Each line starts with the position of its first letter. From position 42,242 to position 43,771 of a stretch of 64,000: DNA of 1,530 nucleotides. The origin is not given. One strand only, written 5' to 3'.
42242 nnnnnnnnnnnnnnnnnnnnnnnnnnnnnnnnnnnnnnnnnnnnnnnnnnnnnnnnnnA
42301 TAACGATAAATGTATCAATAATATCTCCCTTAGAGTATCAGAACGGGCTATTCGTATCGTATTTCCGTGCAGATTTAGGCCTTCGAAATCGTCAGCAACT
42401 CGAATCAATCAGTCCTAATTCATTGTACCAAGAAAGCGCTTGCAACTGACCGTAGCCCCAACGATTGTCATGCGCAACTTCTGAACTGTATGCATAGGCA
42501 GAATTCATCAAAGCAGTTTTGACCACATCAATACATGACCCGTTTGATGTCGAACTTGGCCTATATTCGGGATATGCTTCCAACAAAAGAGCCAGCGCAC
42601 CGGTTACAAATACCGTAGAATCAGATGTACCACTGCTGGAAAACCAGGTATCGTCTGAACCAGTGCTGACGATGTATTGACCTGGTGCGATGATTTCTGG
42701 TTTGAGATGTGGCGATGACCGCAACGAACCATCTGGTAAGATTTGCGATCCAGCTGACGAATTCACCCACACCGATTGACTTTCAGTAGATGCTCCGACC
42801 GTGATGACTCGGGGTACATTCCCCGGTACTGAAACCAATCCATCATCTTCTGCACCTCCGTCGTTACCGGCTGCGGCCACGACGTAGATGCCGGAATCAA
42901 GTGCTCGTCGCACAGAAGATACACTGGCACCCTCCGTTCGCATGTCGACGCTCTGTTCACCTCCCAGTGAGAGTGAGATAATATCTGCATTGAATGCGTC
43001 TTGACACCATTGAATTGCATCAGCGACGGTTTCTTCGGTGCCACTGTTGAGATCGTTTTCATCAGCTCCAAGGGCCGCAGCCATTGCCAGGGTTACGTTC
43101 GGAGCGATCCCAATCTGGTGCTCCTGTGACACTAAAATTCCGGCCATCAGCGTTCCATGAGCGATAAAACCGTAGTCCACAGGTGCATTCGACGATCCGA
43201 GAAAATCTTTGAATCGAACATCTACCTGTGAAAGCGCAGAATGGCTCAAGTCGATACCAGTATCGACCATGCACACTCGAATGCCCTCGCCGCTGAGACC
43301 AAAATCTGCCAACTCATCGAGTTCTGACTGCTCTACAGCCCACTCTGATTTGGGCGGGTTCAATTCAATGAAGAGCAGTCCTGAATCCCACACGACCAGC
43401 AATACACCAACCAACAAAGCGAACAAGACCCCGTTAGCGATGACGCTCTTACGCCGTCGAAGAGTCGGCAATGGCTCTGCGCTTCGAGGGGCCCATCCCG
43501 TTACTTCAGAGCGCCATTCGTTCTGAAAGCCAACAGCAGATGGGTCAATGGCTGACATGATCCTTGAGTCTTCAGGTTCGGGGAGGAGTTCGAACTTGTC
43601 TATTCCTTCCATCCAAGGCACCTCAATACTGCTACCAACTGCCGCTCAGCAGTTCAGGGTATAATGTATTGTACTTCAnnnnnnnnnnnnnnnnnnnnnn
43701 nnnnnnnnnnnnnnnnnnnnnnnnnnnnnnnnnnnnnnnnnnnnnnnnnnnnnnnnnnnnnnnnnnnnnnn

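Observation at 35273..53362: Co-oriented cluster: giant AglB - anchored subtilisin - beta-helix surface protein - wHTH/STAND/TPR regulator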

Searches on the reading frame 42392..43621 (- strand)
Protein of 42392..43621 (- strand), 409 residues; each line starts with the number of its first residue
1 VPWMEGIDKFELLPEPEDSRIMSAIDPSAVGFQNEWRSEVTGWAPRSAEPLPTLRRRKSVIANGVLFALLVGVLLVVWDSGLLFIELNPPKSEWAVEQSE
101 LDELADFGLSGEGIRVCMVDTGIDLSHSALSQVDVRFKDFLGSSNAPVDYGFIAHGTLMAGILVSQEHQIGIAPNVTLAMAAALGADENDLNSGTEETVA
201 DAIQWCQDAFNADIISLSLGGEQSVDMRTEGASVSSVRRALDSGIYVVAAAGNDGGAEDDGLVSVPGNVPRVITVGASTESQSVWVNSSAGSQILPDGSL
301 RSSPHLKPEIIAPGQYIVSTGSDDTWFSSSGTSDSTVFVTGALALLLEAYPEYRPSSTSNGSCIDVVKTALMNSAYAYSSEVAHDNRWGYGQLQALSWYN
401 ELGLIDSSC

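Call 4: search_protein_families(library=pfam, proteins=[window:42392-43621:-], max_evalue=0.01)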
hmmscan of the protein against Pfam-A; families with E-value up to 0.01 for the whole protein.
window:42392-43621:- (409 aa): 1 family
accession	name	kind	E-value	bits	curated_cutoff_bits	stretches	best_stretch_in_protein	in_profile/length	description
PF00082.27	Peptidase_S8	-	3.3e-37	128.8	21.8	1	111-391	1-288/288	Subtilase family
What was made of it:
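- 42392..43621 (-): Type-II membrane-anchored subtilase (S8). A conserved cytoplasmic N-terminus (aa 1-58, nt 43448-43621), one TM helix (aa ~59-85), and an extracellular catalytic domain (aa 111-391) with no I9 propeptide. PF00082 129 bits (call 4).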

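Call 5: search_protein_families(library=ncbifam, proteins=[window:42392-43621:-], max_evalue=0.01)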
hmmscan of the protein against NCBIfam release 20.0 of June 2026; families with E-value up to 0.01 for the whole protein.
window:42392-43621:- (409 aa): 8 families
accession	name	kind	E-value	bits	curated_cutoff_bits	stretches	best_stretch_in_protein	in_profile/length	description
TIGR03921.1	T7SS_mycosin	equivalog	1.6e-31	109.7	278.75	1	110-395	11-281/353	type VII secretion-associated serine protease mycosin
TIGR03895.1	protease_PatA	subfamily_domain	1.1e-14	54.2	421.05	1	155-393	1-219/606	PatA/PatG family cyanobactin maturation protease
NF040808.2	CspC_non_triad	exception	5e-13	48.3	675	1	270-394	428-544/556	bile acid germinant receptor pseudoprotease CspC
NF040809.1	germ_prot_CspBA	exception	4e-11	41.3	1250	1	271-402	976-1098/1099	bifunctional germination protease/germinant receptor pseudoprotease CspBA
NF049966.1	QH_SP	equivalog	2.7e-08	33.4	165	1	115-278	1-143/219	subtilisin-like serine protease QhpE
NF033595.1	denti_PrtP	equivalog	2.8e-06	26.2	300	1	215-395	342-498/606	dentilisin complex serine proteinase subunit PrtP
NF051851.1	AtpSerPepEprS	equivalog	3.5e-06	25.3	1700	1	310-352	281-323/988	autotransporter serine peptidase EprS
NF040553.1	SGO_0316_fam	subfamily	5e-05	21.1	1400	0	303-358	664-719/1486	SGO_0316/SGO_0317 family LPXTG-anchored serine peptidase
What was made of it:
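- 42392..43621 (-): The mycosin model scores 109.7, below its cut-off of 278.75 (call 5).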

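Call 10: find_homologous_proteins(query=window:42392-43621:-, max_evalue=1e-10)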
Query window:42392-43621:- (409 aa): 1293 proteins with E <= 1e-10 among 8000 candidates; the best 120 are listed.
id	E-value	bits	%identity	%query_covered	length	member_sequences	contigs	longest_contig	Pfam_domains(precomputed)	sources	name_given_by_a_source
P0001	1.1e-263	893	100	99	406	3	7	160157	PF00082.28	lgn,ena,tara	tara:strand:- start:8930 stop:10150 length:1221 start_codon:yes stop_codon:yes gene_type:complete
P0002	3.0e-198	677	72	99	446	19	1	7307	PF00082.28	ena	-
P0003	3.5e-197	674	72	99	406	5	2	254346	PF00082.28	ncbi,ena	-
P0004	4.1e-197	673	72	99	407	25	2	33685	PF00082.28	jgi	jgi:subtilisin family serine protease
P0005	5.8e-197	673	71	99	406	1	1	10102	PF00082.28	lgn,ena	-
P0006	3.0e-196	671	72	99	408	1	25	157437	PF00082.28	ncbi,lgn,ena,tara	tara:strand:- start:12020 stop:13246 length:1227 start_codon:yes stop_codon:yes gene_type:complete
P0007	3.7e-196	670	72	99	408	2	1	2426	PF00082.28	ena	-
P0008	1.6e-195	668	71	99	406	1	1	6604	PF00082.28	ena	-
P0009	2.2e-195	668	71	99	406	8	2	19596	PF00082.28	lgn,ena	-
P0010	2.3e-195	668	72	99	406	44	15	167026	PF00082.28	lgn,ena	-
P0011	3.1e-195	667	71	99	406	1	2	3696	PF00082.28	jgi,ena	-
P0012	3.5e-195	667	71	99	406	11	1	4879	PF00082.28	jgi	jgi:subtilisin family serine protease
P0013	1.0e-194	665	70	99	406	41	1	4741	PF00082.28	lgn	-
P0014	3.8e-194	664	72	99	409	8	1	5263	PF00082.28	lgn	-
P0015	4.7e-194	663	70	99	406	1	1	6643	PF00082.28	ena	-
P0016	5.1e-194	663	70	99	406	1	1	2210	PF00082.28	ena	-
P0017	7.1e-194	663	70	99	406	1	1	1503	PF00082.28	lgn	-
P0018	7.6e-194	663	70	99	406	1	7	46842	PF00082.28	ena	-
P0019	1.0e-193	662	72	99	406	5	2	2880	PF00082.28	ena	-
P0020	3.3e-193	661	70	99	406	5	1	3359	PF00082.28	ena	-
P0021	6.3e-193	660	69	99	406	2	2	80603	PF00082.28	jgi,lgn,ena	-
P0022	1.3e-192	659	70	99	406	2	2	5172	PF00082.28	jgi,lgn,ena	jgi:serine protease AprX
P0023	1.6e-192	658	70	99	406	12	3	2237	PF00082.28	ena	-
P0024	3.2e-192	657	70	99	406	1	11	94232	PF00082.28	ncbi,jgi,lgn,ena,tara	tara:strand:+ start:191 stop:1411 length:1221 start_codon:yes stop_codon:yes gene_type:complete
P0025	4.8e-192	657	70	99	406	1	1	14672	PF00082.28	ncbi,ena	-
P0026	5.3e-192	657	70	99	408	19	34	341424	PF00082.28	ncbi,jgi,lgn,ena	jgi:serine protease AprX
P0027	1.1e-191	656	69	99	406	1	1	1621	PF00082.28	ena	-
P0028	1.3e-191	655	70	99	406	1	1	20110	PF00082.28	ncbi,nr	ncbi:MAG: S8 family serine peptidase [Euryarchaeota archaeon]|nr:S8 family serine peptidase [Euryarc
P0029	1.7e-191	655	69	99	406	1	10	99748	PF00082.28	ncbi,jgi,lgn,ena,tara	tara:strand:+ start:34 stop:1254 length:1221 start_codon:yes stop_codon:yes gene_type:complete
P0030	2.3e-191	654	70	99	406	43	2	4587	PF00082.28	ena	-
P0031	3.3e-191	654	69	99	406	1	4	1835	PF00082.28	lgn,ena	-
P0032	1.9e-190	651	69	99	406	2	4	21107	PF00082.28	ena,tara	tara:strand:+ start:404 stop:1624 length:1221 start_codon:yes stop_codon:yes gene_type:complete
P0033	2.3e-190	651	69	99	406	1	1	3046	PF00082.28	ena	-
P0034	4.3e-190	650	71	98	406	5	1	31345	PF00082.28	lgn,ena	-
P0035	4.7e-190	650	69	99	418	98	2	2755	PF00082.28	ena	-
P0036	3.1e-189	647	69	99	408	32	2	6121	PF00082.28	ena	-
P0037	3.2e-187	641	68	99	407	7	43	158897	PF00082.28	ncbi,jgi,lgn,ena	jgi:serine protease AprX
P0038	1.3e-170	586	64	99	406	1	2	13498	PF00082.28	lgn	-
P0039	5.3e-169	581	65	99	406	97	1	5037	PF00082.28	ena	-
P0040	5.7e-169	581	63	99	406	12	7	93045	PF00082.28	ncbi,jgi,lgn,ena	-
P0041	4.3e-166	571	63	99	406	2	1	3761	PF00082.28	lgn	-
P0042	1.3e-165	570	62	100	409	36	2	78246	PF00082.28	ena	-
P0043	1.4e-163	563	61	99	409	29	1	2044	PF00082.28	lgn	-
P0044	2.1e-163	562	61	99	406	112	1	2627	PF00082.28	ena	-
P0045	3.5e-163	562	62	99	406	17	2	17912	PF00082.28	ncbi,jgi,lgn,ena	-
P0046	6.8e-162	557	61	99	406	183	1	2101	PF00082.28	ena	-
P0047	4.8e-157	541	60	98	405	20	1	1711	PF00082.28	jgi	jgi:serine protease AprX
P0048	6.6e-157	541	60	98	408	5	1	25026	PF00082.28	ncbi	-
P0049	6.5e-156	538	60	98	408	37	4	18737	PF00082.28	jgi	-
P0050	7.2e-154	531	60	98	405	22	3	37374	PF00082.28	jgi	-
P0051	2.0e-152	526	60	98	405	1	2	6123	PF00082.28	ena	-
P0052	7.9e-152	524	59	98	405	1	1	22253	PF00082.28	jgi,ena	-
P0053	1.5e-151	523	59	98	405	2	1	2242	PF00082.28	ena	-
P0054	1.6e-151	523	59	98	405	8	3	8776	PF00082.28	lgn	-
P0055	2.8e-151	522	59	98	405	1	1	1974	PF00082.28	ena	-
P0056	5.1e-151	522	57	98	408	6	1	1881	PF00082.28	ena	-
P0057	6.2e-151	521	58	98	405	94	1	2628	PF00082.28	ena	-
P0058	1.4e-150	520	59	97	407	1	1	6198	PF00082.28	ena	-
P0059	7.8e-150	518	59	98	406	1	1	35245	PF00082.28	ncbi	-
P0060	2.2e-149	516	58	98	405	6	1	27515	PF00082.28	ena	-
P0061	4.5e-149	515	60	98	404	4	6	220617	PF00082.28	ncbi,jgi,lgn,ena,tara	tara:strand:+ start:6323 stop:7537 length:1215 start_codon:yes stop_codon:yes gene_type:complete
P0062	1.5e-148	513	60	97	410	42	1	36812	PF00082.28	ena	-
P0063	5.2e-148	512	59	97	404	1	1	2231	PF00082.28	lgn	-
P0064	1.3e-147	510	59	98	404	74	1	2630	PF00082.28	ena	-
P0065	3.5e-147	509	60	98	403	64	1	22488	PF00082.28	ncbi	-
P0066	3.8e-147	509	60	98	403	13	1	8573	PF00082.28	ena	-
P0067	5.0e-147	508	59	97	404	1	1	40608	PF00082.28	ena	-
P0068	7.1e-147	508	58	98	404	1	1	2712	PF00082.28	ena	-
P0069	1.0e-146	507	59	97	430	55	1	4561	PF00082.28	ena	-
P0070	1.1e-146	507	60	97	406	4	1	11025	PF00082.28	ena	-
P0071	1.1e-146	507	58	98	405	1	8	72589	PF00082.28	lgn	-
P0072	2.4e-146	506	59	98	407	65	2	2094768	PF00082.28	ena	-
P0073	2.8e-146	506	59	97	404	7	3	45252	PF00082.28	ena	-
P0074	5.0e-146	505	58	99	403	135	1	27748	PF00082.28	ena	-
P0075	5.5e-146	505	59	97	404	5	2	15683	PF00082.28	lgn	-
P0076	9.0e-146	504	58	98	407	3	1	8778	PF00082.28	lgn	-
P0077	1.1e-145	504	59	97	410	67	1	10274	PF00082.28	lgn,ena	-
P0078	1.2e-145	504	59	97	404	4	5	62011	PF00082.28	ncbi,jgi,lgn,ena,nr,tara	ncbi:MAG: hypothetical protein CMB29_00320 [Euryarchaeota archaeon]|nr:hypothetical protein [Euryarc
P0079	1.4e-145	504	59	98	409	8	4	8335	PF00082.28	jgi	-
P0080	1.9e-145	503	59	97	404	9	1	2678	PF00082.28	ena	-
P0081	2.5e-145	503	58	98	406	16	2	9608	PF00082.28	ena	-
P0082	4.3e-145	502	58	97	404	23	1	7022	PF00082.28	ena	-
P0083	6.6e-145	501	58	97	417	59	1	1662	PF00082.28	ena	-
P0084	6.9e-145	501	59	98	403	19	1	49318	PF00082.28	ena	-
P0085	9.1e-145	501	58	97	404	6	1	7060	PF00082.28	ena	-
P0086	1.9e-144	500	58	98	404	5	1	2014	PF00082.28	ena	-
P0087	2.9e-144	499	58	97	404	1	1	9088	PF00082.28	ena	-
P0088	8.6e-144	498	59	98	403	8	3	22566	PF00082.28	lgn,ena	-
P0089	8.7e-144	498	58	97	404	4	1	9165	PF00082.28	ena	-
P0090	1.0e-143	498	57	98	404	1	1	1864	PF00082.28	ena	-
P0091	1.1e-143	497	59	97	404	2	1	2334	PF00082.28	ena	-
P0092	1.2e-143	497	58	98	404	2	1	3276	PF00082.28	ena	-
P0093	1.9e-143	497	58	97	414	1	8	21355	PF00082.28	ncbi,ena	-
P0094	1.9e-143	497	58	97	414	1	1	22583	PF00082.28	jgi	-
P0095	2.0e-143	497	57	97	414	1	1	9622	PF00082.28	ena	-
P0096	2.2e-143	496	58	98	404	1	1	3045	PF00082.28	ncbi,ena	-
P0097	2.4e-143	496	57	98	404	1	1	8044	PF00082.28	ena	-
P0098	2.5e-143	496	58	97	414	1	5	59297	PF00082.28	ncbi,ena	-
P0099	2.5e-143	496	58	97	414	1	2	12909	PF00082.28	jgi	-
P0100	3.3e-143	496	57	97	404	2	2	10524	PF00082.28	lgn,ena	-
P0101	3.5e-143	496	57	98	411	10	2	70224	PF00082.28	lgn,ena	-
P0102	3.6e-143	496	57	97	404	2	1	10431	PF00082.28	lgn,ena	-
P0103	3.8e-143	496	59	97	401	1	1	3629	PF00082.28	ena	-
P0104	5.4e-143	495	57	98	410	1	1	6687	PF00082.28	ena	-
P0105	5.7e-143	495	59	97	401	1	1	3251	PF00082.28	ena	-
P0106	7.2e-143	495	57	98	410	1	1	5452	PF00082.28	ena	-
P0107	7.6e-143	495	58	97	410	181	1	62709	PF00082.28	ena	-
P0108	7.9e-143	495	57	98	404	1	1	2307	PF00082.28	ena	-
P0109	9.2e-143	494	57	98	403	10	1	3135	PF00082.28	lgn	-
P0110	9.4e-143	494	57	98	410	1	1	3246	PF00082.28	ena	-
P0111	1.0e-142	494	58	98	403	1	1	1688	PF00082.28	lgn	-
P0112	1.1e-142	494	57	97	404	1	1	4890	PF00082.28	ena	-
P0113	1.3e-142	494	58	98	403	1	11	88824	PF00082.28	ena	-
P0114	1.3e-142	494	58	98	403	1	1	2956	PF00082.28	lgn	-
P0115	1.8e-142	493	58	98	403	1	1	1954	PF00082.28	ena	-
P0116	1.9e-142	493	58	98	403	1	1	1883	PF00082.28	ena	-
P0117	2.2e-142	493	58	98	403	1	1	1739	PF00082.28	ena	-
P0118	2.3e-142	493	58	98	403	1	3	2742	PF00082.28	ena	-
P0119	2.4e-142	493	58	97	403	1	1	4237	PF00082.28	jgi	jgi:serine protease AprX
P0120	2.4e-142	493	58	98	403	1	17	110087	PF00082.28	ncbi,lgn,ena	-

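Call 12: find_related_loci(query=A1, collection=genome_contigs, flank=10000)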
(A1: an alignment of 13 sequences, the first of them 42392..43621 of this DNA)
Query A1 (409 aa) in genome_contigs; peptide patterns used: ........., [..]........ (x = any residue, [..] = any of these).
599 stretches matched a pattern (row limit reached: there are more); 549 encode a relative of the query (tblastn E <= 1e-3); the best 80 are kept; 80 distinct loci.
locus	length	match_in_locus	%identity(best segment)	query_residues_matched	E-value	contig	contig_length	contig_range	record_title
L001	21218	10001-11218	72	4-409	0e+0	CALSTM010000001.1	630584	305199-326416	MAG: Candidatus Poseidoniaceae archaeon isolate W_MB9_1 genome assembly, contig: contig_5650_W_MB9, whole genome shotgun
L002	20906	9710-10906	71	4-402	0e+0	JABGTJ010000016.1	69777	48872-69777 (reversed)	MAG: Methanobacteriota archaeon isolate SI034_bin128 k141_2377772, whole genome shotgun sequence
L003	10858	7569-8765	71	4-402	0e+0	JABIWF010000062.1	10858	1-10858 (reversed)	MAG: Methanobacteriota archaeon isolate SI072_bin89 k141_520794, whole genome shotgun sequence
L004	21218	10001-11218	72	4-409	0e+0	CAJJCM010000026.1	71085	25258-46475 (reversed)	uncultured Candidatus Poseidoniales archaeon isolate FRAM18_bin092 genome assembly, contig: FRAM17_bin092-26, whole geno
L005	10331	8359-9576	72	4-409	0e+0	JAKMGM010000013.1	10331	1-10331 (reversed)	MAG: Candidatus Poseidoniaceae archaeon isolate MOX_bin98 PPB.contigs.fa_k127_543317, whole genome shotgun sequence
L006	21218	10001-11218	72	4-409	0e+0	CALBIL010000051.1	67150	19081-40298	MAG TPA_asm: uncultured euryarchaeote isolate ERR2206762_bin.189_CONCOCT_v1.1_MAG genome assembly, contig: ERZ887853.95,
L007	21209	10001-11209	70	7-409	0e+0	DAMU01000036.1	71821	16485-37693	MAG TPA_asm: Euryarchaeota archaeon UBA91 UBA91_contig_19067, whole genome shotgun sequence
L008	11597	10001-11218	70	4-409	0e+0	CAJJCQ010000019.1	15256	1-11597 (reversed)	uncultured Candidatus Poseidoniales archaeon isolate FRAM18_bin097 genome assembly, contig: FRAM17_bin097-19, whole geno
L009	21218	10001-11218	69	4-409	0e+0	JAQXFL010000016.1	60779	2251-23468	MAG: Candidatus Poseidoniaceae archaeon isolate cluster3-bin.87 k119_360691, whole genome shotgun sequence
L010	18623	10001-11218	69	4-409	0e+0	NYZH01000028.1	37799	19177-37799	MAG: Methanobacteriota archaeon isolate ARS60 5958, whole genome shotgun sequence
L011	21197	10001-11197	71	4-402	0e+0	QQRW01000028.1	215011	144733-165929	MAG: Candidatus Poseidoniales archaeon isolate bin_112 U_43171-28, whole genome shotgun sequence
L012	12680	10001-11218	65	4-409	8e-175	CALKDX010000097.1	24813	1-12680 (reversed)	MAG: Candidatus Poseidoniaceae archaeon isolate S4_Bin_Bin_159_sub_1 genome assembly, contig: c_000000732264, whole geno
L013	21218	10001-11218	64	4-409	2e-166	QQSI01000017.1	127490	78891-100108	MAG: Candidatus Poseidoniales archaeon isolate bin_35 U_43220-17, whole genome shotgun sequence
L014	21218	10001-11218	61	4-409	2e-162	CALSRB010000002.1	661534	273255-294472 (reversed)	MAG: Candidatus Poseidoniaceae archaeon isolate B_MB87 genome assembly, contig: contig_21783_B_MB87, whole genome shotgu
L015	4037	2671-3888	61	4-409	4e-168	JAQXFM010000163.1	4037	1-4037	MAG: Candidatus Poseidoniaceae archaeon isolate cluster3-bin.98 k119_1025260, whole genome shotgun sequence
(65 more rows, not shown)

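Call 25: search_protein_representatives(protein=window:42392-43621:-)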
Query: 409 residues. Proteins with E-value up to 0.001 (for the whole library): 36745; up to 1e-10: 6375; up to 1e-30: 57. The best 150 are listed.
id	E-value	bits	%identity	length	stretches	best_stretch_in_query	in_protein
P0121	8.6e-137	473.1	56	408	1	10-402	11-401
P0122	8.9e-101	354.5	49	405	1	7-400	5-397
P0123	4.5e-99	348.9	47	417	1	8-403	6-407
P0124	1.1e-91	324.5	45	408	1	7-403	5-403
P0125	5.5e-85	302.5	47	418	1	5-399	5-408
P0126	3.5e-76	273.5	50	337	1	90-402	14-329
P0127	3.4e-75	270.3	60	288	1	5-226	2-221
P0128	9.2e-74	265.5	46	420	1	11-399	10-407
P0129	1.4e-73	265.0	46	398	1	9-400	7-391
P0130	4.3e-72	260.0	41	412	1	8-404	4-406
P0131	2.9e-67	244.1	53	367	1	9-227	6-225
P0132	2.4e-61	224.7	61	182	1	228-402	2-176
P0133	2.5e-57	211.4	63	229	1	171-341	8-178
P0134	4.9e-57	210.5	59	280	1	229-403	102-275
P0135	3.5e-56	207.7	50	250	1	158-397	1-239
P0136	8.0e-53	196.6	42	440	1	56-406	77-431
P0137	8.3e-53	196.5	44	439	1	49-395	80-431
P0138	7.1e-52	193.5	42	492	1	62-393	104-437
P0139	6.0e-50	187.1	42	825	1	66-401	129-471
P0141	1.1e-48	183.0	39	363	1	57-400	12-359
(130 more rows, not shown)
